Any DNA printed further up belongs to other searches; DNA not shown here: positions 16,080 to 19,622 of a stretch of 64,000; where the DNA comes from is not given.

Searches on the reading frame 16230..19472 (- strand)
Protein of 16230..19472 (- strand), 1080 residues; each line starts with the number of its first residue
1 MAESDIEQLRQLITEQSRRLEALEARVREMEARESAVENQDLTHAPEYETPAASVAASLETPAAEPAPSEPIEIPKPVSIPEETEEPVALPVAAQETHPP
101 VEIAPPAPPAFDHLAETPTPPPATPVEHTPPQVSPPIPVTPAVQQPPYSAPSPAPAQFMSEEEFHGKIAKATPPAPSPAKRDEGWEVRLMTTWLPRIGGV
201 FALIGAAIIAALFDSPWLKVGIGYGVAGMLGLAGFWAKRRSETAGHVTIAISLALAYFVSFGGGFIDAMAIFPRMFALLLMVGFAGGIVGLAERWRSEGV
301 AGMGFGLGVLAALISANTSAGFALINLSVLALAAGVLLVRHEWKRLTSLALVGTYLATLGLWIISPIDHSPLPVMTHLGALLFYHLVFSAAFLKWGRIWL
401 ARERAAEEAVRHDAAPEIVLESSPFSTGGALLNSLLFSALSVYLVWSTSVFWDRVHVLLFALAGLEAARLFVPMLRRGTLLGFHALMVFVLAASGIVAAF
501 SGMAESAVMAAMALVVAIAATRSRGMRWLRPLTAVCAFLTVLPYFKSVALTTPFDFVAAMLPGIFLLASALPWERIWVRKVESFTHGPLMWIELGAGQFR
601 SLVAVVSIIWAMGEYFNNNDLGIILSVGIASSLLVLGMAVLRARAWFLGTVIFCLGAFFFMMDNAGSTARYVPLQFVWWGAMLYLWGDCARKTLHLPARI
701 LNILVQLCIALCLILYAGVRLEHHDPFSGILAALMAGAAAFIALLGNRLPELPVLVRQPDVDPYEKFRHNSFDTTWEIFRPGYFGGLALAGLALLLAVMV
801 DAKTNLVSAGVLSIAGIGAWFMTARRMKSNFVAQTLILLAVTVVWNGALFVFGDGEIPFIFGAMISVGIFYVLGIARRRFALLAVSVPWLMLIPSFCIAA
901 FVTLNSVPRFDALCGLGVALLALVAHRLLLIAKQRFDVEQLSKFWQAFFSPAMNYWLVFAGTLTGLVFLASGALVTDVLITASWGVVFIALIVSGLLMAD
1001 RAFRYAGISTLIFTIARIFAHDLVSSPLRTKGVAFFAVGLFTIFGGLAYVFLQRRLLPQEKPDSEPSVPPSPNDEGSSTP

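Call 10: search_protein_families(library=pfam, proteins=[window:16230-19472:-], max_evalue=0.001)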
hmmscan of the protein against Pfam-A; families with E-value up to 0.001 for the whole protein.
window:16230-19472:- (1080 aa): 1 family
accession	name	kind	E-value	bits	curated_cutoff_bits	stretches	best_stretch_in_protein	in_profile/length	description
PF10101.14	DUF2339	-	0.00077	18.8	33.6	0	194-844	5-623/659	Predicted membrane protein (DUF2339)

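Call 69: search_protein_families(library=ncbifam, proteins=[window:16230-19472:-], max_evalue=0.1)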
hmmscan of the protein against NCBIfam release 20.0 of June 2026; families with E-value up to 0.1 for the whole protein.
window:16230-19472:- (1080 aa): 0 families
